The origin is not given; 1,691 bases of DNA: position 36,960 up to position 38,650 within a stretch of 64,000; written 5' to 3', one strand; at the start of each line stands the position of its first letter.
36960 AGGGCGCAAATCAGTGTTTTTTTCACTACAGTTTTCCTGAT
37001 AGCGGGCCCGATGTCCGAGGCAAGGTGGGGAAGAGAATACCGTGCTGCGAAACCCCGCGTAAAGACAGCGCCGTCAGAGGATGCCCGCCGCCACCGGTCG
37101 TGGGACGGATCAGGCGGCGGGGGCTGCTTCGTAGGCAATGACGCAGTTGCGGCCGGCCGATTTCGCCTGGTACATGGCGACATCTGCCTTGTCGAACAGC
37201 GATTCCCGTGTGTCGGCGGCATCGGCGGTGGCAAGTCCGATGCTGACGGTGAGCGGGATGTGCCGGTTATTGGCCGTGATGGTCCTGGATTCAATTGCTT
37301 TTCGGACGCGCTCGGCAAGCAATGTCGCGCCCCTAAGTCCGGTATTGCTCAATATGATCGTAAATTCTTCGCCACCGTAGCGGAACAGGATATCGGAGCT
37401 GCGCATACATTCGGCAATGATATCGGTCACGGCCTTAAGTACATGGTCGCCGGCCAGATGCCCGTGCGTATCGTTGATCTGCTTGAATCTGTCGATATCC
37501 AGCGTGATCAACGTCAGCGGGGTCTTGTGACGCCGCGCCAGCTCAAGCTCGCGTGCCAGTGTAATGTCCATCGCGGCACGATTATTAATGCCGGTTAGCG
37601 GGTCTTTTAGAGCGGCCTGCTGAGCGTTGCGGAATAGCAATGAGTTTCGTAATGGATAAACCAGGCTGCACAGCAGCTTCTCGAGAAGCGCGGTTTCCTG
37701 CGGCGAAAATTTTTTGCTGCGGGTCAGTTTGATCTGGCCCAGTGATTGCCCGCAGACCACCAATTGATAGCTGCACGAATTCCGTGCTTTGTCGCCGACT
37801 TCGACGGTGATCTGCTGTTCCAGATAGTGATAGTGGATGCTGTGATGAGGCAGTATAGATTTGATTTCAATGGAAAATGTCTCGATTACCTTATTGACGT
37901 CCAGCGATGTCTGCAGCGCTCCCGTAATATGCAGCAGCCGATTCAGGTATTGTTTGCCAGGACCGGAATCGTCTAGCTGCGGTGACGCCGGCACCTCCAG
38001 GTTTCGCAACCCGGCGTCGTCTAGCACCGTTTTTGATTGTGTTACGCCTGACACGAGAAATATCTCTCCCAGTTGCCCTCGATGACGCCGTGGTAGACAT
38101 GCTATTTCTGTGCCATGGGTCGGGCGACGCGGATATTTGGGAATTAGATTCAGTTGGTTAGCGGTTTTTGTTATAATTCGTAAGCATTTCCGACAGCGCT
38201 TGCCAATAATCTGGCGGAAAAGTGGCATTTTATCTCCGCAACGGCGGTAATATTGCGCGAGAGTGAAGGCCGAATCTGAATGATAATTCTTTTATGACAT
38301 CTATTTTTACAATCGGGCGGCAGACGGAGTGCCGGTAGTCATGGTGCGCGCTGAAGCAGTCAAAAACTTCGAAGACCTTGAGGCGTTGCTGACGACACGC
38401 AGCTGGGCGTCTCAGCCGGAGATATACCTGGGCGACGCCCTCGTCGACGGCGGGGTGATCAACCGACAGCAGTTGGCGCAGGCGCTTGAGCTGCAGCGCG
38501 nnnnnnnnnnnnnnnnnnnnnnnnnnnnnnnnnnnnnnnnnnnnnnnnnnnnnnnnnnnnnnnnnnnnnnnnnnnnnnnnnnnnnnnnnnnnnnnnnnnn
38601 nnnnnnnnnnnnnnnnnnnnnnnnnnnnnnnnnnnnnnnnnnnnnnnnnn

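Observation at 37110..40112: Self-contained c-di-GMP module: orphan MshE-type ATPase with tandem MshEN receptor motifs divergently paired with a GGDEF cyclase, with no pilus or T2SS partner genes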

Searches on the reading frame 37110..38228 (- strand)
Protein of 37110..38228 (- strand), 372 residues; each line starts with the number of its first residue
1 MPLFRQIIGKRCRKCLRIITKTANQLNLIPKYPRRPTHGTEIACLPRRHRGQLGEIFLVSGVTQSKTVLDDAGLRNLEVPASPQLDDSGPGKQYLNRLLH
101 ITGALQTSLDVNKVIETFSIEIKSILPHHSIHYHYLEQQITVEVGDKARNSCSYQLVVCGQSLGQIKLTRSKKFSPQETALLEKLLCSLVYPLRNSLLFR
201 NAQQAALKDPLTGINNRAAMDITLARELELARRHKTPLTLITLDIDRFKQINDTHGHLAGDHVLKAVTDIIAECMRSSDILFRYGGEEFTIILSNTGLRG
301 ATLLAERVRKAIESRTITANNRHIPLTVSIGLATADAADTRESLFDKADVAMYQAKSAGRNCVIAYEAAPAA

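Call 3: search_protein_families(library=pfam, proteins=[window:37110-38228:-], max_evalue=0.01)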
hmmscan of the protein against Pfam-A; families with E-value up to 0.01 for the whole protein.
window:37110-38228:- (372 aa): 2 families
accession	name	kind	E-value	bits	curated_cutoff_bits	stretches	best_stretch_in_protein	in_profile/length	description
PF00990.26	GGDEF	-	4.4e-48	163.5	23.8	1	207-361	2-160/161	Diguanylate cyclase, GGDEF domain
PF24898.2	GGDEF_GdpP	-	0.0046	17.7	30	1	244-361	2-114/126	Cyclic-di-AMP phosphodiesterase GdpP-like, GGDEF domain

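Call 4: search_protein_families(library=ncbifam, proteins=[window:37110-38228:-], max_evalue=0.01)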
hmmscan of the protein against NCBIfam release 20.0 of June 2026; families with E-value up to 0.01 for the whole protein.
window:37110-38228:- (372 aa): 22 families
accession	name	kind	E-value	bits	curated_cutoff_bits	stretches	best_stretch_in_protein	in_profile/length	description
NF007380.0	PRK09894.1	equivalog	9.9e-53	179.4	256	1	206-367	129-288/296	diguanylate cyclase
NF051473.1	DigCycDgcsShew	equivalog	4.8e-51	173.9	400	1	97-362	29-287/291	diguanylate cyclase DgcS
TIGR00254.1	GGDEF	domain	1e-50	171.7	37.4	1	203-364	2-165/168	diguanylate cyclase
NF007135.0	PRK09581.1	equivalog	1.5e-49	169.1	474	1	201-366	287-455/457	PleD family two-component system response regulator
NF038266.1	diguan_SiaD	equivalog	6.8e-46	156.7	290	1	202-363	90-252/252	biofilm regulation diguanylate cyclase SiaD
NF041606.1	dguan_cyc_DgcA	equivalog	4.1e-45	154.2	370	1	167-363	143-336/340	diguanylate cyclase DgcA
NF007423.1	PRK09966.1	equivalog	1e-41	143.2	325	1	203-356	236-390/390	diguanylate cyclase DgcN/YfiN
NF047654.1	DiguCycDgcRLepto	equivalog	1.7e-37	128.9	500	1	185-364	112-294/295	diguanylate cyclase DgcR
NF007298.0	PRK09776.1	equivalog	2e-36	125.3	1135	1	199-368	677-847/1111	diguanylate cyclase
NF011955.1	PRK15426.1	equivalog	4.1e-34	117.7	408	1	201-367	393-562/564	cellulose biosynthesis regulator diguanylate cyclase DgcQ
NF007599.0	PRK10245.1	equivalog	2.4e-31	108.5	402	1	200-362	204-366/371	diguanylate cyclase AdrA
NF047872.1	GGDEF_GdpS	equivalog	3.6e-31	108.7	400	1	204-364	185-348/355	GGDEF domain-containing protein GdpS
NF040885.1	diguan_DgcJ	equivalog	2.6e-29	102.4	500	1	198-358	333-488/493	diguanylate cyclase DgcJ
NF045675.1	PhdiestaseDibA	equivalog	2.7e-27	95.4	980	1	203-366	200-364/623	phosphodiesterase DibA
NF007474.0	PRK10060.1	equivalog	6.6e-27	94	782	1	204-362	235-391/663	cyclic di-GMP phosphodiesterase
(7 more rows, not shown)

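Call 30: find_homologous_proteins(query=window:37110-38054:-, max_evalue=1e-10)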
Query window:37110-38054:- (314 aa): 7063 proteins with E <= 1e-10 among 8000 candidates; the best 120 are listed.
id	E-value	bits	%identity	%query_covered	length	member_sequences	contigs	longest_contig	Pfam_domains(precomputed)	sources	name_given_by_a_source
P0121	5.6e-193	658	97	100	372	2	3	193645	PF00990.27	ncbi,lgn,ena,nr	ncbi:MAG: diguanylate cyclase [Gammaproteobacteria bacterium]|nr:MAG: diguanylate cyclase [Gammaprot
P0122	3.6e-161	554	81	100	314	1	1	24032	PF00990.27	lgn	-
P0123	2.7e-140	485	70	100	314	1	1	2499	PF00990.27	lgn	-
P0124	1.1e-135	470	68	99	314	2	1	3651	PF00990.27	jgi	jgi:diguanylate cyclase (GGDEF)-like protein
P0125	2.4e-124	433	66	98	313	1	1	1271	PF00990.27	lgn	-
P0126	3.2e-100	354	57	96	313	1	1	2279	PF00990.27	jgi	jgi:diguanylate cyclase (GGDEF)-like protein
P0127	1.2e-98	348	58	92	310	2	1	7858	PF00990.27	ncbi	-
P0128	1.8e-98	348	57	87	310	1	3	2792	PF00990.27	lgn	-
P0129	4.2e-98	347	55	90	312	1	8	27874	PF00990.27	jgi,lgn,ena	-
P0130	5.6e-98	346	58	88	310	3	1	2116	PF00990.27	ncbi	-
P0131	7.1e-98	346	56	88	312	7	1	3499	PF00990.27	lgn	-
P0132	1.2e-97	345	59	88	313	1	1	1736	PF00990.27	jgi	jgi:diguanylate cyclase (GGDEF)-like protein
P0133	2.3e-97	344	58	92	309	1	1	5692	PF00990.27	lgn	-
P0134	2.8e-97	344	58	88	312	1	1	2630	PF00990.27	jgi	-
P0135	3.3e-97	344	58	90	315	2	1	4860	PF00990.27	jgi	-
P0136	4.1e-97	343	55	90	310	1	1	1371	PF00990.27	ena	-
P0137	8.7e-97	342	55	96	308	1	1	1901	PF00990.27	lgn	-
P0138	1.1e-96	342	56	96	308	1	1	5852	PF00990.27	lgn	-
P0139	1.4e-96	342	58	87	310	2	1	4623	PF00990.27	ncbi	-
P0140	2.1e-96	341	58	88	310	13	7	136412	PF00990.27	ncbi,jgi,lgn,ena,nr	ncbi:MAG: GGDEF domain-containing protein [Thiotrichaceae bacterium]|nr:GGDEF domain-containing prot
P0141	2.2e-96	341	57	87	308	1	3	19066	PF00990.27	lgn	-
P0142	2.2e-96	341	58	87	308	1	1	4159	PF00990.27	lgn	-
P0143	2.8e-96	341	54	100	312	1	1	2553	PF00990.27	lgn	-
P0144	5.4e-96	340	58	89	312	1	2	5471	PF00990.27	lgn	-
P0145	7.2e-96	339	55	96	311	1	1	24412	PF00990.27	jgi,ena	-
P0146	1.7e-95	338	57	92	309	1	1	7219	PF00990.27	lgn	-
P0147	2.2e-95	338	57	88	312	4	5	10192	PF00990.27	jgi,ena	jgi:diguanylate cyclase (GGDEF)-like protein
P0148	3.2e-95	337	57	88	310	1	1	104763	PF00990.27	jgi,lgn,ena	-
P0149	4.9e-95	337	57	92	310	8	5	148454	PF00990.27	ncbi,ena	-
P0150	6.0e-95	336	57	88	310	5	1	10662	PF00990.27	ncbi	-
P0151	9.3e-95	336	58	87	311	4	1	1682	PF00990.27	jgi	-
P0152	9.8e-95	336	54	96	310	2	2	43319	PF00990.27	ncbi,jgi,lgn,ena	-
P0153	2.1e-94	334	59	85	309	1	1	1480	PF00990.27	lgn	-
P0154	2.1e-94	334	56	88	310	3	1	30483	PF00990.27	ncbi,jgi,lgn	-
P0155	2.7e-94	334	56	87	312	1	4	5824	PF00990.27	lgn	-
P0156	3.0e-94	334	53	91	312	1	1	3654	PF00990.27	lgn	-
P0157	4.0e-94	334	58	85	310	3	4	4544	PF00990.27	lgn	-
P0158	8.5e-94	332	53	90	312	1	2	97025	PF00990.27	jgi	jgi:diguanylate cyclase (GGDEF)-like protein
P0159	8.6e-94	332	55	91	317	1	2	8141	PF00990.27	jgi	-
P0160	1.1e-93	332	54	94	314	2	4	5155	PF00990.27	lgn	-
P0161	2.0e-93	331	54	88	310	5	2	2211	PF00990.27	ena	-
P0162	2.0e-93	331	57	88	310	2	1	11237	PF00990.27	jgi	-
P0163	2.1e-93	331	55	87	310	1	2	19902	PF00990.27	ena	-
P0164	2.5e-93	331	57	88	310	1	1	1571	PF00990.27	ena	-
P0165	2.7e-93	331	53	87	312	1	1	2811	PF00990.27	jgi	-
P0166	3.9e-93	330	58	85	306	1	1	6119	PF00990.27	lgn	-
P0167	4.8e-93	330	57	85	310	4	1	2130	PF00990.27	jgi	jgi:diguanylate cyclase (GGDEF)-like protein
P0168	5.5e-93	330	57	88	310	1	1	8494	PF00990.27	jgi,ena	-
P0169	7.7e-93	329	54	93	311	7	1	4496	PF00990.27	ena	-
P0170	8.1e-93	329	56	87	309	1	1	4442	PF00990.27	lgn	-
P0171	9.7e-93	329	55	97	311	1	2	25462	PF00990.27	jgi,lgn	jgi:diguanylate cyclase (GGDEF)-like protein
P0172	1.3e-92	329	56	85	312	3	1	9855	PF00990.27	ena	-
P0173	1.7e-92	328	56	92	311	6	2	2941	PF00990.27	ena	-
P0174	1.8e-92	328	58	84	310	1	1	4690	PF00990.27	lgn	-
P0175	3.2e-92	327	55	92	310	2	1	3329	PF00990.27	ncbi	-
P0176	3.5e-92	327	54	95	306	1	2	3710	PF00990.27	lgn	-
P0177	4.2e-92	327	55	88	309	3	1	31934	PF00990.27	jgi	-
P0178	4.5e-92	327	54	89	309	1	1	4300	PF00990.27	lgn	-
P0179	5.7e-92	326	57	87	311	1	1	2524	PF00990.27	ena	-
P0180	6.6e-92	326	58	85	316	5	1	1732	PF00990.27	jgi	-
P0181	2.7e-91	324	57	85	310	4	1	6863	PF00990.27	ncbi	-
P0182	3.1e-91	324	56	88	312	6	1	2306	PF00990.27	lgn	-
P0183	5.0e-91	323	56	86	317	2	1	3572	PF00990.27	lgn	-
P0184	5.2e-91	323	56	85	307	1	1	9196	PF00990.27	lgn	-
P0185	5.7e-91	323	53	95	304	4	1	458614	PF00990.27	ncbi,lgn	-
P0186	8.3e-91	323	56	89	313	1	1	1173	PF00990.27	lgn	-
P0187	1.5e-90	322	55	92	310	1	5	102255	PF00990.27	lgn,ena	-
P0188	1.5e-90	322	55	86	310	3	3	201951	PF00990.27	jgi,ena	-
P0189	2.5e-90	321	56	88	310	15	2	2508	PF00990.27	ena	-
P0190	3.4e-90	321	53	88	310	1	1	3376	PF00990.27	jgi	-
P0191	4.4e-90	320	53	91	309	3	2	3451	PF00990.27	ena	-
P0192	4.7e-90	320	55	90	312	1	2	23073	PF00990.27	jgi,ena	-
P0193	6.4e-90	320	52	88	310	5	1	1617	PF00990.27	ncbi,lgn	-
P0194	7.2e-90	320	56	87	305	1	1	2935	PF00990.27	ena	-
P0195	9.0e-90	319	61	76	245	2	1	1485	PF00990.27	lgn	-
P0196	9.4e-90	319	51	91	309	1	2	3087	PF00990.27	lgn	-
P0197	1.3e-89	319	53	86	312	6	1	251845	PF00990.27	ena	-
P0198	2.7e-89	318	53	84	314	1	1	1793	PF00990.27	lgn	-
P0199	3.2e-89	317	53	92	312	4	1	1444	PF00990.27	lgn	-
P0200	5.4e-89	317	55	86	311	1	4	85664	PF00990.27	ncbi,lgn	ncbi:MAG: GGDEF domain-containing protein [Gammaproteobacteria bacterium]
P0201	6.0e-89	317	53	92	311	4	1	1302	PF00990.27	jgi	jgi:diguanylate cyclase (GGDEF)-like protein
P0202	6.5e-89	316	50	96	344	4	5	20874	PF00990.27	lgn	-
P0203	6.7e-89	316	54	93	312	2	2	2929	PF00990.27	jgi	jgi:diguanylate cyclase (GGDEF)-like protein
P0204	7.5e-89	316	55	85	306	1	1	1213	PF00990.27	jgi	jgi:diguanylate cyclase (GGDEF)-like protein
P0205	8.0e-89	316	54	87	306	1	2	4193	PF00990.27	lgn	-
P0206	9.7e-89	316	54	88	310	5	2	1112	PF00990.27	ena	-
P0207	1.0e-88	316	54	86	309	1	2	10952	PF00990.27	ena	-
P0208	1.7e-88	315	56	84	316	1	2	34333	PF00990.27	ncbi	-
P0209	1.7e-88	315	55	85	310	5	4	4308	PF00990.27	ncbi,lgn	-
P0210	2.0e-88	315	55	87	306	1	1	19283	PF00990.27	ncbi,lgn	-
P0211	9.3e-88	313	50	95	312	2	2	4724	PF00990.27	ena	-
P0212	9.9e-88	313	50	91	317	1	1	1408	PF00990.27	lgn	-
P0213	1.7e-87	312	56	86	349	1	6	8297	PF00990.27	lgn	-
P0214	2.0e-87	312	54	92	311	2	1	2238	PF00990.27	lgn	-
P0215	3.8e-87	311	56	85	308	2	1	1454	PF00990.27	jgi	jgi:diguanylate cyclase (GGDEF)-like protein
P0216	3.8e-87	311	50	92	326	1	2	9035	PF00990.27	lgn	-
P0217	4.0e-87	311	53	90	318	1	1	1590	PF00990.27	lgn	-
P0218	4.8e-87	310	52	92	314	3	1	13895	PF00990.27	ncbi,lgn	-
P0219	7.1e-87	310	53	93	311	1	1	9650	PF00990.27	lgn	-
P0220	8.1e-87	310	52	91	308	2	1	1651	PF00990.27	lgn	-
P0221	1.1e-86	309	52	87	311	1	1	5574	PF00990.27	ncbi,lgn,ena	-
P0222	1.4e-86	309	53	88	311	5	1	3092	PF00990.27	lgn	-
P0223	1.5e-86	309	52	86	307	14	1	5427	PF00990.27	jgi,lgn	jgi:diguanylate cyclase (GGDEF)-like protein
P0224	2.1e-86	308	51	91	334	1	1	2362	PF00990.27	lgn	-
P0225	3.2e-86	308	52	86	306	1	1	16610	PF00990.27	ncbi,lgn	-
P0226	3.4e-86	308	53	84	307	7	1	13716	PF00990.27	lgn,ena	-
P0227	3.5e-86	307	61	76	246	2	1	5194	PF00990.27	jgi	-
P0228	4.4e-86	307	55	84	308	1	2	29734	PF00990.27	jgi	jgi:diguanylate cyclase (GGDEF)-like protein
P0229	4.8e-86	307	54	86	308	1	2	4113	PF00990.27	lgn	-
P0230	6.0e-86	307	55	84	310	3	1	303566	PF00990.27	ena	-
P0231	6.9e-86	307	48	89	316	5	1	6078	PF00990.27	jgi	jgi:diguanylate cyclase (GGDEF)-like protein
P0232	6.9e-86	307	55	85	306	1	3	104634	PF00990.27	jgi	jgi:diguanylate cyclase (GGDEF)-like protein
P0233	9.9e-86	306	54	88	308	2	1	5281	PF00990.27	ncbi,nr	ncbi:MAG: GGDEF domain-containing protein [Chromatiales bacterium]|nr:GGDEF domain-containing protei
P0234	1.0e-85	306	51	86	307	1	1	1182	PF00990.27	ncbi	-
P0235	1.0e-85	306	52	86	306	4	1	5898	PF00990.27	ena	-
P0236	1.1e-85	306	49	97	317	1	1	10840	PF00990.27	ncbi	-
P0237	1.5e-85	305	51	87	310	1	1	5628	PF00990.27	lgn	-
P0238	1.6e-85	305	53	86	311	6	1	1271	PF00990.27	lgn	-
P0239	5.4e-85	304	51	87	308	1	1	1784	PF00990.27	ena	-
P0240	5.8e-85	303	49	89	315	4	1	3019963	PF00990.27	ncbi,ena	-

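Call 31: find_encoding_contigs(protein=P0121, flank=10000, max_places=3)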
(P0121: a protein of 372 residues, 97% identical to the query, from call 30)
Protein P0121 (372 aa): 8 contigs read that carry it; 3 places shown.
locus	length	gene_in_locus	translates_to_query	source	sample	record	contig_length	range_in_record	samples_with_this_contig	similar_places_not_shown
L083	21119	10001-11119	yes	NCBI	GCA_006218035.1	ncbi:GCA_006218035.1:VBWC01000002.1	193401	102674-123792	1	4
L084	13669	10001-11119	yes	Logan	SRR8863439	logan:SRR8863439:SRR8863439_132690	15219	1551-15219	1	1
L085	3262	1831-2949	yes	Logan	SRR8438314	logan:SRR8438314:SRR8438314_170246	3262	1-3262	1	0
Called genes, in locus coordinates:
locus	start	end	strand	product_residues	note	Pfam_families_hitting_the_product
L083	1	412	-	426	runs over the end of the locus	PF03721:UDPG_MGDP_dh_N, PF00984:UDPG_MGDP_dh, PF03720:UDPG_MGDP_dh_C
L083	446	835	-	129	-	PF04892:VanZ-LLP1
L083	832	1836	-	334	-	PF01073:3Beta_HSD, PF01370:Epimerase, PF02719:Polysacc_synt_2, PF04321:RmlD_sub_bind, PF05368:NmrA, PF13460:NAD_binding_10 (weak), PF16363:GDP_Man_Dehyd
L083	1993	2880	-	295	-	-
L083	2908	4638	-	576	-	-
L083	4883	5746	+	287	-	PF00494:SQS_PSY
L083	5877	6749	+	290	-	PF00494:SQS_PSY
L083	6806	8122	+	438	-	PF01266:DAO (faint), PF01593:Amino_oxidase, PF13450:NAD_binding_8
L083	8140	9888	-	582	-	PF05157:MshEN, PF00437:T2SSE, PF13191:AAA_16 (faint), PF13401:AAA_22 (faint)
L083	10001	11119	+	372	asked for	PF00990:GGDEF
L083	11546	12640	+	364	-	PF04371:PAD_porph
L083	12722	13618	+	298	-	PF00795:CN_hydrolase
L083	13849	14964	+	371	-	PF18152:DAHP_snth_FXD (faint), PF00793:DAHP_synth_1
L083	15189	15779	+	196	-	PF00027:cNMP_binding, PF25213:HVO_A0261_N (faint), PF13545:HTH_Crp_2, PF00325:Crp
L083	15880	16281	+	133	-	PF11127:YgaP-like_TM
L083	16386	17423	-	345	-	PF01142:TruD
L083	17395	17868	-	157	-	PF02542:YgbB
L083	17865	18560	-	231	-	PF01128:IspD, PF12804:NTP_transf_3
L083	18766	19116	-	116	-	PF04977:DivIC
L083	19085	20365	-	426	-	PF03952:Enolase_N, PF00113:Enolase_C, PF13378:MR_MLE_C (weak)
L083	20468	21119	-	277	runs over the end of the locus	PF00793:DAHP_synth_1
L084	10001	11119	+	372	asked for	PF00990:GGDEF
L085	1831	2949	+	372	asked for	PF00990:GGDEF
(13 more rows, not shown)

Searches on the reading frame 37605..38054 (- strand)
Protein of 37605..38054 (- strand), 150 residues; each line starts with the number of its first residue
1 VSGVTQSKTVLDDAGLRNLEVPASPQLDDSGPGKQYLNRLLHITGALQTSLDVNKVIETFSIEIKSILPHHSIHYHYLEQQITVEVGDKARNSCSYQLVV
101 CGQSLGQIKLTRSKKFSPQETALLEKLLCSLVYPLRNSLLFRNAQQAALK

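Call 39: predict_structure(alignment_id=A1)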
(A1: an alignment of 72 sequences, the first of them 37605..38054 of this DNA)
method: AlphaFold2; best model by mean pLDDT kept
length: 150 residues; sequences in the alignment: 72
mean_pLDDT: 81.1   pTM: 0.70
mean pLDDT of the five models: 81.1, 80.5, 78.6, 78.5, 77.9
residues with pLDDT >= 90: 95; 70-90: 21; 50-70: 3; < 50: 31
segments of 3 or more residues with pLDDT < 50: 1-31
pLDDT, mean of each block of 10 residues (from residue 1): 40 39 37 69 87 95 93 96 95 95 95 95 93 94 94
secondary structure, 60 per line:
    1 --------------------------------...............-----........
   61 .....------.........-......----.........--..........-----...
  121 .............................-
elements in order: H33-47 H53-65 E72-77 E82-87 E92-100 E103-112 H118-149

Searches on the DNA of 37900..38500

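Call 27: search_rna_families(source=window, start=37900, end=38500, threshold=evalue, max_evalue=1)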
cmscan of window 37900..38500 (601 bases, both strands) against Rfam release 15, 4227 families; matches with E-value up to 1: 1.
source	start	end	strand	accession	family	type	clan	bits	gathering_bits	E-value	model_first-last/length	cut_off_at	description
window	38210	38290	-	RF01563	DdR13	Gene; snRNA; snoRNA; CD-box;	-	19.1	65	0.21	1-80/80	no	Dictyostelium snoRNA DdR13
